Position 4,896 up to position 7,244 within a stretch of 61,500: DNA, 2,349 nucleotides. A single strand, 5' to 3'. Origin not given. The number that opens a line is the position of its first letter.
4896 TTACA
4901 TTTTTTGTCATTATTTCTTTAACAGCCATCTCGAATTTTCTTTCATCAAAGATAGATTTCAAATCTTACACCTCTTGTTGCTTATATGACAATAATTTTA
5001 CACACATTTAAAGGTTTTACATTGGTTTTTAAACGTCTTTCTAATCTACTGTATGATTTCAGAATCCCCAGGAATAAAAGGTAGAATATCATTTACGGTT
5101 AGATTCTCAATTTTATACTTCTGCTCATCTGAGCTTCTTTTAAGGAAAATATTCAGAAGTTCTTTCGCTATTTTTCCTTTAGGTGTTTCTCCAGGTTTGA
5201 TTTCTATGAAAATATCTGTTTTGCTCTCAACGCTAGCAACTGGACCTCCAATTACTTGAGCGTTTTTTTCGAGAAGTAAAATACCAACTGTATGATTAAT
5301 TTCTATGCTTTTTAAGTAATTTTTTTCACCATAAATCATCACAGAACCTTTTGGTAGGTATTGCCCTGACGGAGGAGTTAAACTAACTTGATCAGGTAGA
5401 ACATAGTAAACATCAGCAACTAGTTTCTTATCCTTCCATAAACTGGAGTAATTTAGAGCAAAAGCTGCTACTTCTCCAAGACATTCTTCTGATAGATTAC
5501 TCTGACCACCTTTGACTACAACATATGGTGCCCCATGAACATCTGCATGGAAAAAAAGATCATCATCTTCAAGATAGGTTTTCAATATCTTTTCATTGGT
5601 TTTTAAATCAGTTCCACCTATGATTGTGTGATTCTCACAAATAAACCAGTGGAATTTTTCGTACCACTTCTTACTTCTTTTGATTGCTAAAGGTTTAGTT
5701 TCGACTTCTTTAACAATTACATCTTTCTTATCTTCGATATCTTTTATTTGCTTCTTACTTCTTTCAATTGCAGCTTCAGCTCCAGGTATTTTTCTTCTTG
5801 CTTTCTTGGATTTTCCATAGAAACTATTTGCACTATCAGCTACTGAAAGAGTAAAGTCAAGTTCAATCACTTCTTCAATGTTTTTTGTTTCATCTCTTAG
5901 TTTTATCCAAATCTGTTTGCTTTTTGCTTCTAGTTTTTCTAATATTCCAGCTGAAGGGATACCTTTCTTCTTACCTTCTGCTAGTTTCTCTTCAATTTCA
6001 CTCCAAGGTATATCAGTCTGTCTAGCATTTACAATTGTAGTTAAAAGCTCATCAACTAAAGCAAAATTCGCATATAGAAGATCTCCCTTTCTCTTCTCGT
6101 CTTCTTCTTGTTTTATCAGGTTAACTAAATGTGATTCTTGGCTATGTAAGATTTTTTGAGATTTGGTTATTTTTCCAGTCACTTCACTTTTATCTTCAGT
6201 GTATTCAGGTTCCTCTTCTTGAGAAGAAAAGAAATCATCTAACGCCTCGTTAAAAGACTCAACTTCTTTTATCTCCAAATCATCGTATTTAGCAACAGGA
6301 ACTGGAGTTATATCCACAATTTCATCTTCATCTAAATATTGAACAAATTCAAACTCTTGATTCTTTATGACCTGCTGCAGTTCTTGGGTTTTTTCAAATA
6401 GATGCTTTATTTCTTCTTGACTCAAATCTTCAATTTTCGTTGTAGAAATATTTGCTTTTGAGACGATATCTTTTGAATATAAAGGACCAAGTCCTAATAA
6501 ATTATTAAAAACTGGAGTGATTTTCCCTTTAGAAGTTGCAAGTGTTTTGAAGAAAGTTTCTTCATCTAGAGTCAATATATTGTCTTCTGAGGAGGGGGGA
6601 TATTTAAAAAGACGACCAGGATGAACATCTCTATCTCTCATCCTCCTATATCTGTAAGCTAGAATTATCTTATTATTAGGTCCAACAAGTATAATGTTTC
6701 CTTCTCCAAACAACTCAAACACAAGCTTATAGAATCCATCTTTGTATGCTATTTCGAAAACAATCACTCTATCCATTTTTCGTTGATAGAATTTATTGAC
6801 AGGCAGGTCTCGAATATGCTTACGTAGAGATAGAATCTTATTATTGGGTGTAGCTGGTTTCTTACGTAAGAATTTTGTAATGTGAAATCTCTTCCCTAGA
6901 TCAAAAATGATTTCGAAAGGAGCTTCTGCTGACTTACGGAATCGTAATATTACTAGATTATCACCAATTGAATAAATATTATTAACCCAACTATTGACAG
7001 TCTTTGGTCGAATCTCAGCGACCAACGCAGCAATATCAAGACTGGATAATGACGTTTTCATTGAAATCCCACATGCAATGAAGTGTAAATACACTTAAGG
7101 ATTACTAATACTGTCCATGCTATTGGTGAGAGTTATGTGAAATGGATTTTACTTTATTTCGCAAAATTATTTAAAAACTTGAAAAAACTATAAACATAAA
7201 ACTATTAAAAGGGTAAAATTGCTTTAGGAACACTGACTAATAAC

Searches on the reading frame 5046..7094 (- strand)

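Call 73: search_protein_families(library=pfam, proteins=[window:5046-7094:-], max_evalue=0.001)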
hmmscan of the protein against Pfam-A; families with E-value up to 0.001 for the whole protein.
window:5046-7094:- (682 aa): 3 families
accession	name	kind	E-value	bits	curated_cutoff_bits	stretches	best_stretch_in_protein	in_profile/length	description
PF05833.16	NFACT_N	-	6e-60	203.7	31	1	19-461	3-422/456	NFACT N-terminal and middle domains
PF05670.18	NFACT-R_1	-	2.8e-29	102.3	29.8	1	480-589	1-112/112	NFACT protein RNA binding domain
PF00416.27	Ribosomal_S13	-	0.00098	20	31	0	191-243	12-66/128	Ribosomal protein S13/S18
